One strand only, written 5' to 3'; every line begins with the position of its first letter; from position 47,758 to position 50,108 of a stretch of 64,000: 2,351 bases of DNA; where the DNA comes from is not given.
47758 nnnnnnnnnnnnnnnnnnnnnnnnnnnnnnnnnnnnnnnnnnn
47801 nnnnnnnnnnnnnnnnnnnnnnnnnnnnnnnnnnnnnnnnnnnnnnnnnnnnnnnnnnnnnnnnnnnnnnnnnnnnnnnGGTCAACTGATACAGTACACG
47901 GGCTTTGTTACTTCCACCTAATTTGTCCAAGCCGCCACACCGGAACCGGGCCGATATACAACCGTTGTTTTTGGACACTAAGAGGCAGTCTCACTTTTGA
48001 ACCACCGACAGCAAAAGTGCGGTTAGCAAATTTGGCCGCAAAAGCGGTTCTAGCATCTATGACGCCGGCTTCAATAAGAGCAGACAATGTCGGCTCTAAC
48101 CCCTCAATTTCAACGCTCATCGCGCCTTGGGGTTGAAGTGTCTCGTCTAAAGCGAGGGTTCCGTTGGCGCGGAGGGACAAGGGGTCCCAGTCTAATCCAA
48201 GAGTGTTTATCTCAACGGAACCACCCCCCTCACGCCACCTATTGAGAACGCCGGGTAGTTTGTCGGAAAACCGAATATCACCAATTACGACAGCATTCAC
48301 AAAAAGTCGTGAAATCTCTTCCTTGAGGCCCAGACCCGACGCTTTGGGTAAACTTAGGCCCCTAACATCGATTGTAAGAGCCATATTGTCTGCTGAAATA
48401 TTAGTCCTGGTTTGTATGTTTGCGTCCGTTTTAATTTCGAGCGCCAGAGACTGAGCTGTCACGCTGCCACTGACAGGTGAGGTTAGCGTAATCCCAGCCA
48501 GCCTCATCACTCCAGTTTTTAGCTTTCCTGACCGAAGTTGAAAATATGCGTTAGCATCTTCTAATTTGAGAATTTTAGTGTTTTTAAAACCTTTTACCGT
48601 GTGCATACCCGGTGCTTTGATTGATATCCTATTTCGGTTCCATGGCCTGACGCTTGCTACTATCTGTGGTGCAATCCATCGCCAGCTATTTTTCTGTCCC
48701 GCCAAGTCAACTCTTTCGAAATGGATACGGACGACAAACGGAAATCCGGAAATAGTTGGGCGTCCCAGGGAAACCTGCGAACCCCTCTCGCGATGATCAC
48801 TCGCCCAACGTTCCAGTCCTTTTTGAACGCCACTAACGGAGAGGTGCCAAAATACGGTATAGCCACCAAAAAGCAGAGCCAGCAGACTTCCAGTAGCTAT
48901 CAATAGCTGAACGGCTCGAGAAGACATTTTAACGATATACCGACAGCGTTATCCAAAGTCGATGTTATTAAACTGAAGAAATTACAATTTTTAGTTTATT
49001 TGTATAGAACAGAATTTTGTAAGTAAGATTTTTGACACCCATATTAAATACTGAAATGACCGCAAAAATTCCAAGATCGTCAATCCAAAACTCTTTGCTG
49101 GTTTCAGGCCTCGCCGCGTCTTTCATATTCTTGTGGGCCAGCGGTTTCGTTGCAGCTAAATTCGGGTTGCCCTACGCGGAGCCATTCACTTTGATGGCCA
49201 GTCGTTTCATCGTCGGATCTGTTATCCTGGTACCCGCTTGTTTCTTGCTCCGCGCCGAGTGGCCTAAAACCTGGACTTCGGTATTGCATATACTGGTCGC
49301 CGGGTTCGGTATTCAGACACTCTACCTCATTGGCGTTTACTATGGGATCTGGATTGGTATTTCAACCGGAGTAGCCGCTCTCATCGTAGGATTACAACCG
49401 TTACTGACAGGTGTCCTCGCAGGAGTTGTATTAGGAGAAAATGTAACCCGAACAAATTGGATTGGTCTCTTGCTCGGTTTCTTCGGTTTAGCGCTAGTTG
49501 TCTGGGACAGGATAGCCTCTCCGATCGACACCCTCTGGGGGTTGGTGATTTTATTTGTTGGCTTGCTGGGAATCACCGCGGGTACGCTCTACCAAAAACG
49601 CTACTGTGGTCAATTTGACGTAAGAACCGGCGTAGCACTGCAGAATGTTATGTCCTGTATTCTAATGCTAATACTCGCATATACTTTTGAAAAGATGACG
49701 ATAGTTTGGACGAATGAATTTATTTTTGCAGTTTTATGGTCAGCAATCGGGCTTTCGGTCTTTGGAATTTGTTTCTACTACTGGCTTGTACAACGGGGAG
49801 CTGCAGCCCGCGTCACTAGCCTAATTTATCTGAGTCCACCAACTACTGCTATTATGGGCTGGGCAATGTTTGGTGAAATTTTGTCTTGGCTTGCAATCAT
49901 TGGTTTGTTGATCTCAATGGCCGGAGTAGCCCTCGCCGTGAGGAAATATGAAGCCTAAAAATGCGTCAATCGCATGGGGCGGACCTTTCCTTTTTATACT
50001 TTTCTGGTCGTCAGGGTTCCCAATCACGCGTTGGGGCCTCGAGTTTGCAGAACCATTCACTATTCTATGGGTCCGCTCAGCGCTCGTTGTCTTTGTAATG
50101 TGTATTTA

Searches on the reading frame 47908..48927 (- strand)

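Call 46: search_protein_families(library=pfam, proteins=[window:47908-48927:-], max_evalue=0.0001)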
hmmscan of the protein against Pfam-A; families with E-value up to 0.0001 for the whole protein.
window:47908-48927:- (339 aa): 1 family
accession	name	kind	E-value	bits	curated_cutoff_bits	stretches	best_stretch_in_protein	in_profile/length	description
PF09898.14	DUF2125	-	4.4e-49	168.2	24.2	1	27-331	1-316/319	Uncharacterized protein conserved in bacteria (DUF2125)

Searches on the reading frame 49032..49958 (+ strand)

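Call 46: search_protein_families(library=pfam, proteins=[window:49032-49958:+], max_evalue=0.0001)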
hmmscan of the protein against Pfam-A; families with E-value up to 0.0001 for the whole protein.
window:49032-49958:+ (308 aa): 1 family
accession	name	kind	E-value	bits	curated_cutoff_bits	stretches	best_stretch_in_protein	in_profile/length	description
PF00892.27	EamA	-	1.9e-28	99.8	28.2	2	28-157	7-134/135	EamA-like transporter family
